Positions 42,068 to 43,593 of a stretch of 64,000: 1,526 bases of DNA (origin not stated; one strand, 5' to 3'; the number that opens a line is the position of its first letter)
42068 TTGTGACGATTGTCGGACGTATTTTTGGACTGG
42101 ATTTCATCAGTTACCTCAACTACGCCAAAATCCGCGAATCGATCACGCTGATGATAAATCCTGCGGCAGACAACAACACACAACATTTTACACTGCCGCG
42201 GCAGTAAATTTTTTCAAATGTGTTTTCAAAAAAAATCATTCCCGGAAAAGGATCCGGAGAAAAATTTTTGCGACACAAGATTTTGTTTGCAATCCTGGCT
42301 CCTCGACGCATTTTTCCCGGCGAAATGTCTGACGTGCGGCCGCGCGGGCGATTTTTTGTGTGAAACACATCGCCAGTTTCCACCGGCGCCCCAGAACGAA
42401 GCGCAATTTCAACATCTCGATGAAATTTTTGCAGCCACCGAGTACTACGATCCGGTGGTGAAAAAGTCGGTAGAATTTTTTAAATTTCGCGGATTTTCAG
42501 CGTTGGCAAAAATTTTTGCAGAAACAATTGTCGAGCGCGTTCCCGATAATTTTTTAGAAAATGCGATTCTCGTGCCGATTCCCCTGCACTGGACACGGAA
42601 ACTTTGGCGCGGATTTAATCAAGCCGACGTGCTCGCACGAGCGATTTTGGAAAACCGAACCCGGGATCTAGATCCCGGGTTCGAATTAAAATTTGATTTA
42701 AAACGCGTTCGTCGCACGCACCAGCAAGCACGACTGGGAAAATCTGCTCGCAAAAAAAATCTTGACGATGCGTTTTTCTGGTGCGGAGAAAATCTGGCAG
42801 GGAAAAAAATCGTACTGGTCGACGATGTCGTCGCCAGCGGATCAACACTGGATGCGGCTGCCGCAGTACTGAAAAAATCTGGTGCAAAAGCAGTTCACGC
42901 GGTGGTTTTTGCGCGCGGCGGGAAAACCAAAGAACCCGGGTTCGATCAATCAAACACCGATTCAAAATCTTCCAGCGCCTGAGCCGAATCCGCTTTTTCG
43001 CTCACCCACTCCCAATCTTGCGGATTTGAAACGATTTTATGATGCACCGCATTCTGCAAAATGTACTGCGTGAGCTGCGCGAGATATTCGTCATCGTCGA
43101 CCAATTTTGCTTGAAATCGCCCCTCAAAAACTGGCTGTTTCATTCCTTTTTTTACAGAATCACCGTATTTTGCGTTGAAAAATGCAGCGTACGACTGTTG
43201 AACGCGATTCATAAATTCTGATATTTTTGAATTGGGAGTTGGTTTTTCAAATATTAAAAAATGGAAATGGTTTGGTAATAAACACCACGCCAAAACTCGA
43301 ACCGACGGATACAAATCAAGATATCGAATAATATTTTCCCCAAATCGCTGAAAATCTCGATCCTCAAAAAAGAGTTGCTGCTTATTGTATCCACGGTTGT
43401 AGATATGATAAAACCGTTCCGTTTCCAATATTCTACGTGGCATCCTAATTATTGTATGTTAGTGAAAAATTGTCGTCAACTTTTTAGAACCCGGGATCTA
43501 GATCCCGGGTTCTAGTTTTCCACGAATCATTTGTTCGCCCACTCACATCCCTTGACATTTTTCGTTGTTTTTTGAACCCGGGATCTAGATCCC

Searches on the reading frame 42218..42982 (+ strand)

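Call 8: search_protein_families(library=pfam, proteins=[window:42218-42982:+], max_evalue=0.01)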
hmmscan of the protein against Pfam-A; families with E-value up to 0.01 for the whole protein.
window:42218-42982:+ (254 aa): 2 families
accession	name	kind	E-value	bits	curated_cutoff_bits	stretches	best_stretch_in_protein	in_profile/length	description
PF00156.33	Pribosyltran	-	6e-12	45.6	26.3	1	190-240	82-132/158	Phosphoribosyl transferase domain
PF24390.1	PRTase-CE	-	0.0075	16.6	27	0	180-216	94-126/253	PRTase-CE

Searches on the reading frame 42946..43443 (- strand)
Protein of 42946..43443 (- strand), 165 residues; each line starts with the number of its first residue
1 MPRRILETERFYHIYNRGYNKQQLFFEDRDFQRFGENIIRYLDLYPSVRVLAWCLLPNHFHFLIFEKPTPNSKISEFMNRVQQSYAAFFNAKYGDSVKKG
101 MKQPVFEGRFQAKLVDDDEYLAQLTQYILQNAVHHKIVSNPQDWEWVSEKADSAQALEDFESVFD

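Call 8: search_protein_families(library=pfam, proteins=[window:42946-43443:-], max_evalue=0.01)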
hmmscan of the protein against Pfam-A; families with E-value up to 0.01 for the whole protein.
window:42946-43443:- (165 aa): 1 family
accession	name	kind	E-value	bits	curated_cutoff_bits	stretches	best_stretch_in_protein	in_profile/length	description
PF01797.21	Y1_Tnp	-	8.7e-11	42.5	23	1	12-130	7-120/121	Transposase IS200 like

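Call 50: search_protein_families(library=ncbifam, proteins=[window:42946-43443:-], max_evalue=0.01)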
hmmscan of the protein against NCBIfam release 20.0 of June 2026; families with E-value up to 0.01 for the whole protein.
window:42946-43443:- (165 aa): 1 family
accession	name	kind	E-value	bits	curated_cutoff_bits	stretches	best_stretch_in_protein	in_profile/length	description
NF047646.1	REP_Tyr_transpos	equivalog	2.6e-20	72.8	80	1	3-146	3-145/146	REP-associated tyrosine transposase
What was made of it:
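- On REP (repetitive extragenic palindromic) elements: A RAYT-like gene is present (NF047646, E 2.6e-20, 72.8 bits, below the cutoff of 80; call 50).
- The RAYT model score (72.8 bits) is below NCBIfam's cutoff of 80 (call 50).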

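Call 52: search_solved_structures(query=window:42946-43443:-, max_evalue=0.01, show_alignments=1)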
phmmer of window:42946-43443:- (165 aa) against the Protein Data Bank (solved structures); distinct sequences matched with E-value up to 0.01: 0.
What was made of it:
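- Tried and rejected: PDB sequence search with the RAYT-like protein: no hit at E<=0.01 (call 52).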
